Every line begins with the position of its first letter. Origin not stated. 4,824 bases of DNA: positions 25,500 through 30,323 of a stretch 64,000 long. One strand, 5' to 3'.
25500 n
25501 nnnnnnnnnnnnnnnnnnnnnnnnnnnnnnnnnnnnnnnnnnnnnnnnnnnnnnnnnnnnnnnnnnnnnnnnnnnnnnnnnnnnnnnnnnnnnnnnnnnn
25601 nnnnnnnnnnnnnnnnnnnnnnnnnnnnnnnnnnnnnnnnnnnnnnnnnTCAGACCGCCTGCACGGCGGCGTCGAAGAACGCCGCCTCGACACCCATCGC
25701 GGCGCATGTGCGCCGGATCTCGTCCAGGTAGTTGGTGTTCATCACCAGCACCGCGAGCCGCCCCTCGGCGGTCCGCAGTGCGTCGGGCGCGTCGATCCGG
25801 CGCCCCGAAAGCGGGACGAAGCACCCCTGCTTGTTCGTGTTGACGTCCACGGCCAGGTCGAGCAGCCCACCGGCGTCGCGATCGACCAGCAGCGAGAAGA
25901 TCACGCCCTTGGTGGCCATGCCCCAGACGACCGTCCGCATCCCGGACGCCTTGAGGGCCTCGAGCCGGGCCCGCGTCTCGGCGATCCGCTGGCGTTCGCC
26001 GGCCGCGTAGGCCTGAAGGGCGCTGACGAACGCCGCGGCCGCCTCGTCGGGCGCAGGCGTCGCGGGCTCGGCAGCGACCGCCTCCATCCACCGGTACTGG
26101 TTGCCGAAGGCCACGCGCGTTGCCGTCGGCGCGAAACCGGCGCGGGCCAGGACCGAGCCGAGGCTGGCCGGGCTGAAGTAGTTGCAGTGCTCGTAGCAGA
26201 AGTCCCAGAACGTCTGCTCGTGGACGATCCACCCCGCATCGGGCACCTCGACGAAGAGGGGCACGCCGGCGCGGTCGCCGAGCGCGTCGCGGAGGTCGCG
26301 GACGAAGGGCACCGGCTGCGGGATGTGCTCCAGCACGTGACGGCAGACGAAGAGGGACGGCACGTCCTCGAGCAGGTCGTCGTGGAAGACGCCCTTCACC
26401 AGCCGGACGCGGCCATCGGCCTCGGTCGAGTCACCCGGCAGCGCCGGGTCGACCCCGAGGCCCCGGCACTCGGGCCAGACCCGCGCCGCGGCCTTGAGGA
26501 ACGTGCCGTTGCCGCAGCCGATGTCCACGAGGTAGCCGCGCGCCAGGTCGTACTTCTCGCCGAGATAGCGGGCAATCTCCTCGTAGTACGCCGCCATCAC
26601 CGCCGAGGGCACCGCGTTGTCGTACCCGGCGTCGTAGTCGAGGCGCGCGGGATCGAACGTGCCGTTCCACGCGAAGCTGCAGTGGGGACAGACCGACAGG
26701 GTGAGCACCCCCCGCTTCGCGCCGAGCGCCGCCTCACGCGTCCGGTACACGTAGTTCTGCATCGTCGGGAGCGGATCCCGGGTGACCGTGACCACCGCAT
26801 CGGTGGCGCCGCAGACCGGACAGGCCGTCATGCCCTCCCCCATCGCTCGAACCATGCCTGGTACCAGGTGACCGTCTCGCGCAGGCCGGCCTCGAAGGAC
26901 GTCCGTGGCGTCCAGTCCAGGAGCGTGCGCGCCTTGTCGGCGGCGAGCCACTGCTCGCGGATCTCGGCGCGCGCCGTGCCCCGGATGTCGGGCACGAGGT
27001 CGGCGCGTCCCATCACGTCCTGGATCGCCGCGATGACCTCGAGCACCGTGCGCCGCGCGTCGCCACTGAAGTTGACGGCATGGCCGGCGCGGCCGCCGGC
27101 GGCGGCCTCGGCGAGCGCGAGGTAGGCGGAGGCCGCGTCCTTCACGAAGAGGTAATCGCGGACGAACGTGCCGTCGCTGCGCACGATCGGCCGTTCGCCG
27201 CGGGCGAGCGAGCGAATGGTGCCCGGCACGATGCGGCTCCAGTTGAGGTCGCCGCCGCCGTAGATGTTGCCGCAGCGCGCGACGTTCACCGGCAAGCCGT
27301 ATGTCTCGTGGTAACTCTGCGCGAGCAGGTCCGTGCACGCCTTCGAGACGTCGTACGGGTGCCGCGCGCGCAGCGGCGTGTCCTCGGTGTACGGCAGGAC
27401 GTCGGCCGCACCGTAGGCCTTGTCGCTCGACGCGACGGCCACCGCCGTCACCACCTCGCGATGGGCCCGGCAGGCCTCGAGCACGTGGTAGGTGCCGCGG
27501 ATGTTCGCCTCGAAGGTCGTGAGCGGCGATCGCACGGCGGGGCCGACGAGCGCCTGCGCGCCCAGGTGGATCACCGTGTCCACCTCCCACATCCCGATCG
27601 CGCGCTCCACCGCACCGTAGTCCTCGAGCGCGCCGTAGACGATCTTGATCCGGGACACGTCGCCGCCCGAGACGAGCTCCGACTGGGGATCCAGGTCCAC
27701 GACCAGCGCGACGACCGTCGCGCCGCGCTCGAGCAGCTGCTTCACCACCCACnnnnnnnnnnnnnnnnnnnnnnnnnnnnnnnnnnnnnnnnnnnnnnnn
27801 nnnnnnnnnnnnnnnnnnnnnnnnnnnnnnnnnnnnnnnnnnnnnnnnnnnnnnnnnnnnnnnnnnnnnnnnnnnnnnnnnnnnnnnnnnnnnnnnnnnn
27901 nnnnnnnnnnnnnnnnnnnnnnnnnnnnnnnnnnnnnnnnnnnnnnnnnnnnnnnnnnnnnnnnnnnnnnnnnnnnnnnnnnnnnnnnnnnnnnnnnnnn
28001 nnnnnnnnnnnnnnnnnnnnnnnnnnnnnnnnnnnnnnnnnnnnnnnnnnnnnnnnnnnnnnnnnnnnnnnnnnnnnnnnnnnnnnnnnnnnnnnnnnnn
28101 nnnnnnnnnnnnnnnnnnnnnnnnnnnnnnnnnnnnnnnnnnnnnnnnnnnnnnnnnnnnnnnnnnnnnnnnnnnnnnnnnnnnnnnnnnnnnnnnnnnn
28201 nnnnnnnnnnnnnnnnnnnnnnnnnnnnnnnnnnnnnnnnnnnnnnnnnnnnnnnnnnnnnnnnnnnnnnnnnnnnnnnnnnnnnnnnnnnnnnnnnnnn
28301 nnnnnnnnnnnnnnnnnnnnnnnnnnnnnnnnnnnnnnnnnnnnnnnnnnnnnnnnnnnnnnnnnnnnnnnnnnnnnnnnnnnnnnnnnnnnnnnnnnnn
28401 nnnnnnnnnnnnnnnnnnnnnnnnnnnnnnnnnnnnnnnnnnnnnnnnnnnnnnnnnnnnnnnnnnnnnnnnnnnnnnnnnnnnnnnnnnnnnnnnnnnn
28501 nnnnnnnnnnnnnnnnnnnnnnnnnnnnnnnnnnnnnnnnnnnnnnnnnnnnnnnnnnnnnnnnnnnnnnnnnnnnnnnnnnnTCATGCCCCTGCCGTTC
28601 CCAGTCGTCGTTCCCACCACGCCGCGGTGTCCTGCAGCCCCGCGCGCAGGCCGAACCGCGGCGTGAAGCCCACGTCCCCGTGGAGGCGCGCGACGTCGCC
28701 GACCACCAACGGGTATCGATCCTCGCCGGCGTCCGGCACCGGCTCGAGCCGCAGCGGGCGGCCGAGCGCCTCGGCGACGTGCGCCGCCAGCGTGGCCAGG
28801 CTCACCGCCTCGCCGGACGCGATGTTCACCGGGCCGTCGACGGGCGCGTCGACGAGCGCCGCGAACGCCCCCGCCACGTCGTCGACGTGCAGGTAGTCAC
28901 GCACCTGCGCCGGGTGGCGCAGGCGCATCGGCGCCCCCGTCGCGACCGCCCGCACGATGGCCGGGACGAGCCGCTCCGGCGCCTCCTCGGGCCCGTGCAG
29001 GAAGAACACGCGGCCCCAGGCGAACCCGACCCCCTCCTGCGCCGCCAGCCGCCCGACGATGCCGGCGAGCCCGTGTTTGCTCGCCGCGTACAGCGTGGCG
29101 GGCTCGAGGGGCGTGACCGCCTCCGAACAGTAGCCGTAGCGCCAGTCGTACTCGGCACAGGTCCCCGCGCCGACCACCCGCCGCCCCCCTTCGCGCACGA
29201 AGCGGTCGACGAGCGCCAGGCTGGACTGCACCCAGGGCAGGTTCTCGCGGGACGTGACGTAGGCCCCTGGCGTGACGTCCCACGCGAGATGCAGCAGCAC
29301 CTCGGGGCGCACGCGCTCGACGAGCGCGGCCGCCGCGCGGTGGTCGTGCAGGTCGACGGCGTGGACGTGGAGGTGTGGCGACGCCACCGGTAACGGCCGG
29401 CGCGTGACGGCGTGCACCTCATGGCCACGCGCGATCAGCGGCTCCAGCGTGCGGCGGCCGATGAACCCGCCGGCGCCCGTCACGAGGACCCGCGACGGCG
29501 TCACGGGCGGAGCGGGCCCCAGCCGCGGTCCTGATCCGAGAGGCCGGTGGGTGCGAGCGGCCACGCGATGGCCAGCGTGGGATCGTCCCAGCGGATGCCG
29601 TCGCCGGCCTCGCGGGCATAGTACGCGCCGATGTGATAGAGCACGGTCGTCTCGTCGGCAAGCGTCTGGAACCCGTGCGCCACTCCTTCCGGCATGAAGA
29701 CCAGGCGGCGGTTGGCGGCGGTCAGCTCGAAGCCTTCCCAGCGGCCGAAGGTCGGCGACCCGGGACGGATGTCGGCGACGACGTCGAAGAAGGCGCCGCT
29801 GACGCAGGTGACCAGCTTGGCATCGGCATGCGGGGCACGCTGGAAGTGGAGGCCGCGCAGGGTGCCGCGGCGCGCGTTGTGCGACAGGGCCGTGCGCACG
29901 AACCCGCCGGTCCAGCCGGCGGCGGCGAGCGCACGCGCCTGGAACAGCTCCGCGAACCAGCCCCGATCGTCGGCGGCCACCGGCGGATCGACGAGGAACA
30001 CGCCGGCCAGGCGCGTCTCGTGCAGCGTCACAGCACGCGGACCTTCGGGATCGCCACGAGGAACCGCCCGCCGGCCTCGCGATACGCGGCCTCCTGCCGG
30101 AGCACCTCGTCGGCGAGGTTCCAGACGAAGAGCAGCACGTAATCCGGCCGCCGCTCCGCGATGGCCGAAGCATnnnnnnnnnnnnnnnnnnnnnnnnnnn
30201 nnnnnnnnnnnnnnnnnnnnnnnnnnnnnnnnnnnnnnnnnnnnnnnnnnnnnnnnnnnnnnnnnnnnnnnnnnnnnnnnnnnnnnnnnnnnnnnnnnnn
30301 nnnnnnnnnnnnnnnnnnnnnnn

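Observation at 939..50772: Twelve genes carrying about 16 copies of an unassigned twin-Rossmann (GT-B-like) domain in one locus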

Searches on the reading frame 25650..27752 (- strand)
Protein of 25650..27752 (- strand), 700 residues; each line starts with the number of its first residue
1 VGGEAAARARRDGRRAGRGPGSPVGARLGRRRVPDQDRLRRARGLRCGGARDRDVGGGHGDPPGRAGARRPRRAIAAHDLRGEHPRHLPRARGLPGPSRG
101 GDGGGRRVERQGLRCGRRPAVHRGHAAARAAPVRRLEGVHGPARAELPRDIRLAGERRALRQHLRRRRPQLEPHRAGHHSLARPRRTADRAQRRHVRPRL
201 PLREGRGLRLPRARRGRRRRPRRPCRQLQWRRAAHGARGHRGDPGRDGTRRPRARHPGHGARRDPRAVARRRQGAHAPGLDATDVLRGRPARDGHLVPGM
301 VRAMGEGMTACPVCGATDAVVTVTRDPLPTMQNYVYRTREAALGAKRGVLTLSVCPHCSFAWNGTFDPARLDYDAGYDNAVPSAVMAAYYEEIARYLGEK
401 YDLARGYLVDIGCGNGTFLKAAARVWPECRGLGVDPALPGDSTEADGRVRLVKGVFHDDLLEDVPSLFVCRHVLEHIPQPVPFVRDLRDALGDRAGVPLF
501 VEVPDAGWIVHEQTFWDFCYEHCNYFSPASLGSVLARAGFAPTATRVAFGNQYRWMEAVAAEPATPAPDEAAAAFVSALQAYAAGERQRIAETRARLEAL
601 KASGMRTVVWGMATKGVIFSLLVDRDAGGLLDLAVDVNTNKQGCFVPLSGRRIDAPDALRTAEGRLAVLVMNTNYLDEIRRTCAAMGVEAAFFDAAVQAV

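Call 8: search_protein_families(library=pfam, proteins=[window:25650-27752:-], max_evalue=0.1)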
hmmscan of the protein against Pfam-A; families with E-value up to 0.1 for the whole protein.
window:25650-27752:- (700 aa): 9 families
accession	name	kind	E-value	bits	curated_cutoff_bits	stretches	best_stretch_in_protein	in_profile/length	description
PF13489.12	Methyltransf_23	-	3.5e-18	66.3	27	1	391-542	11-161/164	Methyltransferase domain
PF08484.17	Methyltransf_14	-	5.8e-06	26.6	23.5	1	577-685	41-147/160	C-methyltransferase C-terminal domain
PF08242.18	Methyltransf_12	-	8.2e-05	23.7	30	1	409-494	1-95/98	Methyltransferase domain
PF08241.18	Methyltransf_11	-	0.00059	20.9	21.2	1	409-490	1-86/95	Methyltransferase domain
PF13649.12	Methyltransf_25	-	0.0057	17.8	27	1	409-479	2-79/97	Methyltransferase domain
PF24675.1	NpmA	-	0.018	14.8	60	1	404-437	23-56/214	16S rRNA (adenine(1408)-N(1))-methyltransferase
PF02390.23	Methyltransf_4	-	0.038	13.9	24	1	408-435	5-32/173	Putative methyltransferase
PF13847.12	Methyltransf_31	-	0.06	13.5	27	0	409-435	8-35/145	Methyltransferase domain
PF00891.24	Methyltransf_2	-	0.067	13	22.3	0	401-435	58-93/210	O-methyltransferase domain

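Call 29: search_protein_families(library=ncbifam, proteins=[window:25650-27752:-], max_evalue=0.00001)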
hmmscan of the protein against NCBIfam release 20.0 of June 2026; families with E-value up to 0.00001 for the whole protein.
window:25650-27752:- (700 aa): 0 families

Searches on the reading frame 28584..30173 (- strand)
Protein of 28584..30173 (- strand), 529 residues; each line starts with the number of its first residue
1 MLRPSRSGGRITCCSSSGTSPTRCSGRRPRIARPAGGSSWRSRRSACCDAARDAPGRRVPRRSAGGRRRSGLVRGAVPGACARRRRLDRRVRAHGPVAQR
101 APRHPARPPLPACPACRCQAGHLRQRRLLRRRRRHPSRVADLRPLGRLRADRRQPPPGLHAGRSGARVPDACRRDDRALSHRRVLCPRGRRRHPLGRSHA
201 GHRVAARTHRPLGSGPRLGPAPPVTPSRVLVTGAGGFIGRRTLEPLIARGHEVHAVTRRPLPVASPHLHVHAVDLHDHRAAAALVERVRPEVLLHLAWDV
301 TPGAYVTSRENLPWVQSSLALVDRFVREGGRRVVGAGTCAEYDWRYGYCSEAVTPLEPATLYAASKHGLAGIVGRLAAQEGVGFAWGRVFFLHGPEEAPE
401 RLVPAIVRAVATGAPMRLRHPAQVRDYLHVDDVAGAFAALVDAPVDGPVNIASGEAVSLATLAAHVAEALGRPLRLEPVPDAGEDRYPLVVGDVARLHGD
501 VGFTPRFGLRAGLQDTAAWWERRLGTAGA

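Call 8: search_protein_families(library=pfam, proteins=[window:28584-30173:-], max_evalue=0.1)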
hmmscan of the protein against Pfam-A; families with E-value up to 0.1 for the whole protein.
window:28584-30173:- (529 aa): 6 families
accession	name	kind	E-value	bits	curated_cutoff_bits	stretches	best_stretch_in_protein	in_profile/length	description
PF01370.27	Epimerase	-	5.1e-34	118.2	20.9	1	229-450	1-238/240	NAD dependent epimerase/dehydratase family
PF16363.11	GDP_Man_Dehyd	-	1.9e-17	64.2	27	1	230-474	1-270/332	GDP-mannose 4,6 dehydratase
PF04321.23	RmlD_sub_bind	-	3.6e-05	23.4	27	1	228-297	2-59/287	RmlD substrate binding domain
PF13460.12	NAD_binding_10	-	0.0002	21.7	27.2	1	233-288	1-61/184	NAD(P)H-binding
PF00106.31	adh_short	-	0.00027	20.9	26.6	1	229-289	3-72/195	short chain dehydrogenase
PF05368.20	NmrA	-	0.015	15.3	27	1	227-260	3-37/298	NmrA-like family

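Call 29: search_protein_families(library=ncbifam, proteins=[window:28584-30173:-], max_evalue=0.00001)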
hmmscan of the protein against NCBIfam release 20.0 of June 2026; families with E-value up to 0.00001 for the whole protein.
window:28584-30173:- (529 aa): 9 families
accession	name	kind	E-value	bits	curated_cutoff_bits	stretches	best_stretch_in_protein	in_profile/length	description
TIGR01181.1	dTDP_gluc_dehyt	equivalog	1.5e-13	50.5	365.1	1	352-521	141-312/321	dTDP-glucose 4,6-dehydratase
TIGR04180.1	EDH_00030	hypoth_equivalog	1.9e-13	50.2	475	1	229-477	1-263/297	NAD-dependent 4,6-dehydratase LegB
TIGR01179.1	galE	equivalog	4.7e-13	48.7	262.3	0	228-376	1-159/332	UDP-glucose 4-epimerase GalE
NF058621.1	DiazavRedAvaA7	equivalog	1.5e-11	44.5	400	1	228-473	2-251/304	3-diazoavenalumate denitrifying reductase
TIGR01777.1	yfcH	hypoth_equivalog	1.2e-10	41.5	207.35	0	414-481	184-251/292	TIGR01777 family oxidoreductase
NF047922.1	GDPFucSynFcl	equivalog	2.5e-07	30.5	500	1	424-520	206-301/308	GDP-L-fucose synthase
TIGR02197.1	heptose_epim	equivalog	4.7e-07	29.3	274.6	1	229-517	1-310/316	ADP-glyceromanno-heptose 6-epimerase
TIGR03466.1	HpnA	hypoth_equivalog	1.5e-06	27.3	367.65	0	228-301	2-76/327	hopanoid-associated sugar epimerase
NF050030.1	thlkprotThyD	equivalog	9.9e-06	24.9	400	0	228-260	2-34/305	thylakoid membrane protein ThyD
